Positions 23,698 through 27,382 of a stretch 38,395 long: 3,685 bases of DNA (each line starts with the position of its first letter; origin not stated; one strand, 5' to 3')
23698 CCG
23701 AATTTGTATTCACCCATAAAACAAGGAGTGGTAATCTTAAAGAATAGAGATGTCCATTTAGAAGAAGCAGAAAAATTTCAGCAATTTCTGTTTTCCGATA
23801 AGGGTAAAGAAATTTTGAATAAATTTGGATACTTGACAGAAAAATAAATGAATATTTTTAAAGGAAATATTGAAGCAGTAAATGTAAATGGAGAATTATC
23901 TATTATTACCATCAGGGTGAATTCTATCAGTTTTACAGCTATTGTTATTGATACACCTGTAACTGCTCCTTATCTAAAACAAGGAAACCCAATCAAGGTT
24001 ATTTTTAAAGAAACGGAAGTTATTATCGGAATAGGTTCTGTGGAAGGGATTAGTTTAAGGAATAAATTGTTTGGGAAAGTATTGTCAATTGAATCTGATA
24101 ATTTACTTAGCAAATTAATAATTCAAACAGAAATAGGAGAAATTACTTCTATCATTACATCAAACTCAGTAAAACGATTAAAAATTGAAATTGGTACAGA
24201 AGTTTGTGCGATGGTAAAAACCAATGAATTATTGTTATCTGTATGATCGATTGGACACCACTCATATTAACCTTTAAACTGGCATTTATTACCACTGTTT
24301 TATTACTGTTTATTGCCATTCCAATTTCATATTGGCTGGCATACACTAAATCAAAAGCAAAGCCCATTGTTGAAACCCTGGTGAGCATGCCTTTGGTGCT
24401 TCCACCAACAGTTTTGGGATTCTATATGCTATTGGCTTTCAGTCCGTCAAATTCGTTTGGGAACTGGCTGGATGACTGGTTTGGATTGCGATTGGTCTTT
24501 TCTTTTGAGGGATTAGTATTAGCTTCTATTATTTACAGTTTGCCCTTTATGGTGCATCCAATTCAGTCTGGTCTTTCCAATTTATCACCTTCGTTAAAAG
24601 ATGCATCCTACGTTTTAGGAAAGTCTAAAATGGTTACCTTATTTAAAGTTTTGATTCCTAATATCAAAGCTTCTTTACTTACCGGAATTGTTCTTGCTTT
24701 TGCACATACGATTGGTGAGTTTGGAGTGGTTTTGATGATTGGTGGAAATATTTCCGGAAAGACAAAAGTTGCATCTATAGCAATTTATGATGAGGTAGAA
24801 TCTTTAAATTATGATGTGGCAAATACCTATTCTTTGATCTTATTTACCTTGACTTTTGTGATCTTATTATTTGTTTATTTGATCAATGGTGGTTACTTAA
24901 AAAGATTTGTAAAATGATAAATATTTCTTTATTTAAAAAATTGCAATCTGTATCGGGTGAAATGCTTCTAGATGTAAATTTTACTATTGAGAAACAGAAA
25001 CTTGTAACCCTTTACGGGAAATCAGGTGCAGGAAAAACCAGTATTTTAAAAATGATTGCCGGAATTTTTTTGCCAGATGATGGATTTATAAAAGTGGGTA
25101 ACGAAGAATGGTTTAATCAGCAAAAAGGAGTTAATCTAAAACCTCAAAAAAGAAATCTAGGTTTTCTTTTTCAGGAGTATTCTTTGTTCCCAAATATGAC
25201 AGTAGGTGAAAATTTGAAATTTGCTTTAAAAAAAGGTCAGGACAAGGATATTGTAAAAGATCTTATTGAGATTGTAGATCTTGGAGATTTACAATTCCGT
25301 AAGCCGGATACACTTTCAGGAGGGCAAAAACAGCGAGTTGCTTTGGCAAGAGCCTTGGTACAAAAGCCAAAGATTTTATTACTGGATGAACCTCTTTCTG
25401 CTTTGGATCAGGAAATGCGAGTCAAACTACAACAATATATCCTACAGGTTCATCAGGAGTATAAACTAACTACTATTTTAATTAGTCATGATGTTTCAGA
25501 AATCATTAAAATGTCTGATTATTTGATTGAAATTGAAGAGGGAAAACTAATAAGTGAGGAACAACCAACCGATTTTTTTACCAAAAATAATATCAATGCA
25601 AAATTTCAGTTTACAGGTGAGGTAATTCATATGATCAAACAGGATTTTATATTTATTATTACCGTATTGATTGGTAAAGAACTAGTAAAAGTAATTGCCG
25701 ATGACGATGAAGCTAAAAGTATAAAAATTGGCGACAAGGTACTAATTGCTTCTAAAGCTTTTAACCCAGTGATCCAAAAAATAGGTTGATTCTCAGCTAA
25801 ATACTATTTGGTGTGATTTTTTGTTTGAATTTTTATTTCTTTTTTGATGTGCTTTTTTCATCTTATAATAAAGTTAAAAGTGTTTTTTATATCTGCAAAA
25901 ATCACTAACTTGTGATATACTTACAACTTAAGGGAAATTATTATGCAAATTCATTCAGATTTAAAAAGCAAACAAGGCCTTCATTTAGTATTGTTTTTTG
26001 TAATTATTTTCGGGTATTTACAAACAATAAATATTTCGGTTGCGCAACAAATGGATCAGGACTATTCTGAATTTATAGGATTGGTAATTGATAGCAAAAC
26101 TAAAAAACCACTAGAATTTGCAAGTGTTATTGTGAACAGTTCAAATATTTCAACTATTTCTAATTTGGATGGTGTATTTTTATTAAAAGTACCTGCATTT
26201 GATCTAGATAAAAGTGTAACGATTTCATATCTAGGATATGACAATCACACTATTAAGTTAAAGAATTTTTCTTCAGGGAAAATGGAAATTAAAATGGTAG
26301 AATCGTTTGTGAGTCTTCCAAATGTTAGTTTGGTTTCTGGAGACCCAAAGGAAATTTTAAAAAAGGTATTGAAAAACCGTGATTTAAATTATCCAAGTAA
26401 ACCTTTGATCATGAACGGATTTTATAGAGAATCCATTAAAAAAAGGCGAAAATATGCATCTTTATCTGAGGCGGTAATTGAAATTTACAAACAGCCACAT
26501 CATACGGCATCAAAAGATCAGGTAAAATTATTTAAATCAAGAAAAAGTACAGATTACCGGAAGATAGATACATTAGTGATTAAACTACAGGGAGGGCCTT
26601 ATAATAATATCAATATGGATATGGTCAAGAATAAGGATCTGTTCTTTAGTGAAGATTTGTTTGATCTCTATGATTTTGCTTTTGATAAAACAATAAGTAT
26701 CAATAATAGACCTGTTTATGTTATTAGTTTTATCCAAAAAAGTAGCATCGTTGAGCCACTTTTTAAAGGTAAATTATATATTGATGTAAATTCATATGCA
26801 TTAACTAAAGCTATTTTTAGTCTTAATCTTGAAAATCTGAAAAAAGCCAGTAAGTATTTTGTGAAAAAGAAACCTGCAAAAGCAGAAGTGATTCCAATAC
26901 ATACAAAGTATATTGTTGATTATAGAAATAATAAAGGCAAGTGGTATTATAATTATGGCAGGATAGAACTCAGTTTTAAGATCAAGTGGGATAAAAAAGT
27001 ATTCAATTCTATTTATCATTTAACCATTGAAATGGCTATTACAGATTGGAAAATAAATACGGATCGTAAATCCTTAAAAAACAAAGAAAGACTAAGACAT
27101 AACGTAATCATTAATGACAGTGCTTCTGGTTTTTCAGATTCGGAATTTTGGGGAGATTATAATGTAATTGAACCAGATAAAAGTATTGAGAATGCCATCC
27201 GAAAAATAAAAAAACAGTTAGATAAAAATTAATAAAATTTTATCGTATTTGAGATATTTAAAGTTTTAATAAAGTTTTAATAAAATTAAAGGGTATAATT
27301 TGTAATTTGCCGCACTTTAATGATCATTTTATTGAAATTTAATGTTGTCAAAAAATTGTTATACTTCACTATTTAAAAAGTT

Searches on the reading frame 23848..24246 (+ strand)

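Call 6: search_protein_families(library=pfam, proteins=[window:23848-24246:+])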
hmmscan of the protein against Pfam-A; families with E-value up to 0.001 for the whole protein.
window:23848-24246:+ (132 aa): 1 family
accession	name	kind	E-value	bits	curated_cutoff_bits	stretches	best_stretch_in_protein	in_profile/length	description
PF03459.23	TOBE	-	2.1e-11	44.3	22.3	1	69-129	2-63/64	TOBE domain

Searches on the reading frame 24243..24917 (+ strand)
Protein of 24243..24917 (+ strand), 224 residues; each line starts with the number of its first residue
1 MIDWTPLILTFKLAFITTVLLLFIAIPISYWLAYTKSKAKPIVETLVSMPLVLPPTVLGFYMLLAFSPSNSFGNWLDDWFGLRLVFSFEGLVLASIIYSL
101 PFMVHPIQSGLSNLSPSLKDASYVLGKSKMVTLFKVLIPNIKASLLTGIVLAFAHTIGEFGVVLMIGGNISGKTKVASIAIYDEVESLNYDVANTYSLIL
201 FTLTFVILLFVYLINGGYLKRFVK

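Call 6: search_protein_families(library=pfam, proteins=[window:24243-24917:+])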
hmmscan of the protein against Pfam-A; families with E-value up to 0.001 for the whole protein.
window:24243-24917:+ (224 aa): 1 family
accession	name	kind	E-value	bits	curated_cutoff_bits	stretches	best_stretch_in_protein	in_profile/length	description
PF00528.27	BPD_transp_1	-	5.6e-19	69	26.4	1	25-214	1-173/184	Binding-protein-dependent transport system inner membrane component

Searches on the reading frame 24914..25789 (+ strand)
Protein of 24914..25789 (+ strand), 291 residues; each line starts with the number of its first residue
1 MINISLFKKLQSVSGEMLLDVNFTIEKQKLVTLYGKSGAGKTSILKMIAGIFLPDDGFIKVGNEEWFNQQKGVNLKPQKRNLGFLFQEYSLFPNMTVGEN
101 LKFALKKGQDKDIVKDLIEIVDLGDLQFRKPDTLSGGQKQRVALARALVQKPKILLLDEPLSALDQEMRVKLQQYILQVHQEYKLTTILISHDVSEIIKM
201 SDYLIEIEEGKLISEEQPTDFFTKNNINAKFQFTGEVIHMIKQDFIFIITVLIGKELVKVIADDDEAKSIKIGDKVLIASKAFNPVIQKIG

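Call 6: search_protein_families(library=pfam, proteins=[window:24914-25789:+])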
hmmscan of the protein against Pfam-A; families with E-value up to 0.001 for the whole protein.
window:24914-25789:+ (291 aa): 3 families
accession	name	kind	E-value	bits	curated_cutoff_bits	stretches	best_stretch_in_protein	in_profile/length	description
PF00005.33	ABC_tran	-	1.3e-34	120.2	25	1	20-161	3-136/137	ABC transporter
PF02463.25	SMC_N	-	7.7e-06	25.9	40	1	130-205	133-209/220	RecF/RecN/SMC N terminal domain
PF13304.12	AAA_21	-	1.3e-05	25.9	27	0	119-194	223-300/304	AAA domain, putative AbiEii toxin, Type IV TA system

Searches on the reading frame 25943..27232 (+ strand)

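Call 6: search_protein_families(library=pfam, proteins=[window:25943-27232:+])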
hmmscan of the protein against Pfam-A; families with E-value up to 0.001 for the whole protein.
window:25943-27232:+ (429 aa): 2 families
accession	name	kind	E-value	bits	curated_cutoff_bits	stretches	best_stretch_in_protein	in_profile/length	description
PF13715.12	CarbopepD_reg_2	-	2.7e-11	43.8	32.2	1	46-128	3-86/88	CarboxypepD_reg-like domain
PF13620.12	CarboxypepD_reg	-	4.1e-05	24.3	32.3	1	46-105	4-65/82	Carboxypeptidase regulatory-like domain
